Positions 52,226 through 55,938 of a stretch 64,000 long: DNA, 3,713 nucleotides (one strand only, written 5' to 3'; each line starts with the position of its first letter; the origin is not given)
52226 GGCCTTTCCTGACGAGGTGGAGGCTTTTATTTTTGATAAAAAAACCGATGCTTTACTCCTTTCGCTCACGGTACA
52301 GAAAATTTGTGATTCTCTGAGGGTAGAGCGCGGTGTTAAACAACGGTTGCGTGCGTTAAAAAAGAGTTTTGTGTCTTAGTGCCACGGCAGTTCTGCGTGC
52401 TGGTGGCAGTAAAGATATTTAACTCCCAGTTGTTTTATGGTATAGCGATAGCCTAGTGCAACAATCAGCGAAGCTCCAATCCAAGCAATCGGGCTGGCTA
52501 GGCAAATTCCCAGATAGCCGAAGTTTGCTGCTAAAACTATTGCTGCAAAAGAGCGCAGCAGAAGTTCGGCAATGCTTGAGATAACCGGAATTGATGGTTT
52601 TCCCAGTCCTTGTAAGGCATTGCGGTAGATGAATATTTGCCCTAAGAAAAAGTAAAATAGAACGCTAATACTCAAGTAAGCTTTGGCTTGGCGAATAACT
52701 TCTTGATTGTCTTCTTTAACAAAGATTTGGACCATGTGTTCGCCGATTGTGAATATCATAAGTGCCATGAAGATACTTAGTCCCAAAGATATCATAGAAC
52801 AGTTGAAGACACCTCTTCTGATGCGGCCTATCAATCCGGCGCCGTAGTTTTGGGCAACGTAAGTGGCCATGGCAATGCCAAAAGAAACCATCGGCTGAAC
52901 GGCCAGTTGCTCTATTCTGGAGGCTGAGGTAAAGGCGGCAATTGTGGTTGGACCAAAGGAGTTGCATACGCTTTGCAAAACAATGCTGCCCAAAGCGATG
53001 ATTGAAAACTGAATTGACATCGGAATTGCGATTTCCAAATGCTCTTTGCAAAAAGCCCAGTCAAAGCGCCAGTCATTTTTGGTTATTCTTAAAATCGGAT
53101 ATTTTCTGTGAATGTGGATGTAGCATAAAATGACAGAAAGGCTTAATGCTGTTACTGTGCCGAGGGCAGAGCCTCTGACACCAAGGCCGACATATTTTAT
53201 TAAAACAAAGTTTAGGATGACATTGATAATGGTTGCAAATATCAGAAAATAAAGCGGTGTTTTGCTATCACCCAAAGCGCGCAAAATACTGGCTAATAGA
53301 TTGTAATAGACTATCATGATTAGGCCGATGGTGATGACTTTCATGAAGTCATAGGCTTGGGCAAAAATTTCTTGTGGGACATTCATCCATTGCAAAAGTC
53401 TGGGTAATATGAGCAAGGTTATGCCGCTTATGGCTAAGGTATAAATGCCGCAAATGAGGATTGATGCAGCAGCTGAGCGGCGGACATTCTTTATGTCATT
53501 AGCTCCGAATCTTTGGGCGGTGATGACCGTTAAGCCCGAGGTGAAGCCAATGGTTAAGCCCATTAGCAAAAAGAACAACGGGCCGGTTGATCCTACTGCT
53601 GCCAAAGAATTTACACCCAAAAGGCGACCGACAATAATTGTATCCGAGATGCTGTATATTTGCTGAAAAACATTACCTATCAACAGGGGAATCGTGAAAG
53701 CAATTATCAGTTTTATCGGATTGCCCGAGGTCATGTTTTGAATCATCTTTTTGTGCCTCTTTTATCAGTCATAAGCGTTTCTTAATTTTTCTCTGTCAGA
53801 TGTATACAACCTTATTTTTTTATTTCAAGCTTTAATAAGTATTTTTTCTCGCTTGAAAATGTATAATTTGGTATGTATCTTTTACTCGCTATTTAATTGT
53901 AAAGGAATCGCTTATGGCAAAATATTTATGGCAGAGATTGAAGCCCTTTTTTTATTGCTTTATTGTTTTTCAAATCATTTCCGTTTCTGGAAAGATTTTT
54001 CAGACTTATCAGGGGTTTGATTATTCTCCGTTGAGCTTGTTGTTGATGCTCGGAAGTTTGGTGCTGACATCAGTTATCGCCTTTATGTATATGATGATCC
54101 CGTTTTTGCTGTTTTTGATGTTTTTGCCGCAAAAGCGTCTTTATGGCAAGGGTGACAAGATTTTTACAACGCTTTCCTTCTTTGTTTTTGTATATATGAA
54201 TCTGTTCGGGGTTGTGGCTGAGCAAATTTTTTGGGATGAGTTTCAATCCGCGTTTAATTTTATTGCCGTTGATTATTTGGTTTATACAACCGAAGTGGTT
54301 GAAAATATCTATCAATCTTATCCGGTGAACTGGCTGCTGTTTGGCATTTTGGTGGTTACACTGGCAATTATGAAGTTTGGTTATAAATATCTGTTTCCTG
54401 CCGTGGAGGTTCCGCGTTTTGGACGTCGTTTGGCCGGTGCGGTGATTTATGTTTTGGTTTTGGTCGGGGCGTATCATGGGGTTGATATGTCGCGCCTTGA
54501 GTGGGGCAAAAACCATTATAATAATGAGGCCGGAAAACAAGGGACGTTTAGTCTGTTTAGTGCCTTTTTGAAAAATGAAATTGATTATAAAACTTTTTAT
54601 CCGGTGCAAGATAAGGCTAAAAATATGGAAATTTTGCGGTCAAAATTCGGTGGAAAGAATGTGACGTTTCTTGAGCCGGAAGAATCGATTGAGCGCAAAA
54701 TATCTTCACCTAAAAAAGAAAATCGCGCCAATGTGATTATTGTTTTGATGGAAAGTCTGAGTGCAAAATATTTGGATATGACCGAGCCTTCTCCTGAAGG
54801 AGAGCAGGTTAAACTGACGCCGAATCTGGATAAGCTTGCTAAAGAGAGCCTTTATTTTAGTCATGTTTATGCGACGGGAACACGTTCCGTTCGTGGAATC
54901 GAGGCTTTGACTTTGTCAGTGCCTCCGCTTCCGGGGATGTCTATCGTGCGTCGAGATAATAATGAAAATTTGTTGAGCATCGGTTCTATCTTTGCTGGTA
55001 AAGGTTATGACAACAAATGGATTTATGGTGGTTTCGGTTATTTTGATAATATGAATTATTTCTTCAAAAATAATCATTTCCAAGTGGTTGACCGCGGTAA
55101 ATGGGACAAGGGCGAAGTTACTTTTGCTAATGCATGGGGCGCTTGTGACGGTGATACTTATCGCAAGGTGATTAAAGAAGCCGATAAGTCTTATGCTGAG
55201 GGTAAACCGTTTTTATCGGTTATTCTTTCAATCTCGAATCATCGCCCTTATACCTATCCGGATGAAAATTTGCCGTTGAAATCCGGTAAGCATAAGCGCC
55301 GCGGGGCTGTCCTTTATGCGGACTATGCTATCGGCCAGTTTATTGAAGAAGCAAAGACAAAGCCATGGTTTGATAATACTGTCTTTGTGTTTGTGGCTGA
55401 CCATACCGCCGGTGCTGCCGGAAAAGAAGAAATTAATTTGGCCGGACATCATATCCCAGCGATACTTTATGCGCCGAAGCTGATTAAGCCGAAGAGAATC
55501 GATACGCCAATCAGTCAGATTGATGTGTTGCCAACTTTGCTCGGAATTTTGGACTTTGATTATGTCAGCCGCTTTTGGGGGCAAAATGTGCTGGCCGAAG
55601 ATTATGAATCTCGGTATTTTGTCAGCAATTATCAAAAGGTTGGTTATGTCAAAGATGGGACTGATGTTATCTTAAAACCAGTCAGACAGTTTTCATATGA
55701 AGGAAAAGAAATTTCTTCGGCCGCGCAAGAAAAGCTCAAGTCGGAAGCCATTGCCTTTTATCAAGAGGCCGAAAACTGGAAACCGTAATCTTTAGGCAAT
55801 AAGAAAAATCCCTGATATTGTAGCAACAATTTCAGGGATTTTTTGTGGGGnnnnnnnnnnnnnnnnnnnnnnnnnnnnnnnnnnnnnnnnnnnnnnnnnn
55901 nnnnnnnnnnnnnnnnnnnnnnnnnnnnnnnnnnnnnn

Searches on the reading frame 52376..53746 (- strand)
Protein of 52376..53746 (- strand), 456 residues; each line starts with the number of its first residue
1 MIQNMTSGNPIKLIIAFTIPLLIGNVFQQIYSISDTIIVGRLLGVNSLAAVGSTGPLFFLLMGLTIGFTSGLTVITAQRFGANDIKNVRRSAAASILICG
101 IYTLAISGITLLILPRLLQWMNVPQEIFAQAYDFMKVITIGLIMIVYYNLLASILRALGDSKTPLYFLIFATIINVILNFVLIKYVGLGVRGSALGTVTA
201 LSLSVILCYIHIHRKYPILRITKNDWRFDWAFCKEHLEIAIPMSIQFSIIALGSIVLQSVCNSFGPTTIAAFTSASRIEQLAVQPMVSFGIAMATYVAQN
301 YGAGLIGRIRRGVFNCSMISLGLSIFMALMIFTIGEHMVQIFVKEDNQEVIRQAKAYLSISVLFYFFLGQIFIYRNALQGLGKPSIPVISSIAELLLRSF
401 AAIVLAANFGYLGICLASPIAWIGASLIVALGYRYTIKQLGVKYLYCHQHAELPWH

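Call 69: search_protein_families(library=pfam, max_evalue=0.00001, proteins=[window:52376-53746:-])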
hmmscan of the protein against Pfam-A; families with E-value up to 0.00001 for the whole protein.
window:52376-53746:- (456 aa): 1 family
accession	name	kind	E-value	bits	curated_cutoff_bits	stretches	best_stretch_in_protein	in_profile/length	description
PF01554.23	MatE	-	1.3e-54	184.7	24.9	2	20-181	1-161/161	MatE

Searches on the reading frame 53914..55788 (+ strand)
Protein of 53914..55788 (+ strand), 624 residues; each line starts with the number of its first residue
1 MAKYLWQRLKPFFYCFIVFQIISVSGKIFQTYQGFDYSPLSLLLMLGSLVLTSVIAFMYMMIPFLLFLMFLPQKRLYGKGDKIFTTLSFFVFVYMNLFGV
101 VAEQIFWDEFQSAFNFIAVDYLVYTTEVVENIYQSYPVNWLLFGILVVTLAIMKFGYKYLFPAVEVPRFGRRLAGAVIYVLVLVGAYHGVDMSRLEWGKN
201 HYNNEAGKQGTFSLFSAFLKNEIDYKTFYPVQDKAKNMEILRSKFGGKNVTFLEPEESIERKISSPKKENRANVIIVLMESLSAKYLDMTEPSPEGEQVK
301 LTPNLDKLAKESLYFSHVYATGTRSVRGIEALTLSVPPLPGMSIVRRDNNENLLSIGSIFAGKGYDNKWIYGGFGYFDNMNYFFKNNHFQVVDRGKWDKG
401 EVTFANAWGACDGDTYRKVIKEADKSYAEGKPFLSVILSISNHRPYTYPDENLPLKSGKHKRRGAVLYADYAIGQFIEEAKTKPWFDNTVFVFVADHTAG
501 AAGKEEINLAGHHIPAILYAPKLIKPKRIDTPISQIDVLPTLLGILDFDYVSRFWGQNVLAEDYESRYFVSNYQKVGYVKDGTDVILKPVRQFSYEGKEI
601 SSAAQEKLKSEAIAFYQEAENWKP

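Call 71: search_protein_families(library=pfam, max_evalue=0.00001, proteins=[window:53914-55788:+])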
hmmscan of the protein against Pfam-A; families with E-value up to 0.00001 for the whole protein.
window:53914-55788:+ (624 aa): 1 family
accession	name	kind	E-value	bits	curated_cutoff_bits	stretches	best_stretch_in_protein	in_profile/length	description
PF00884.28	Sulfatase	-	2.9e-37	129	25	1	273-547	2-300/301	Sulfatase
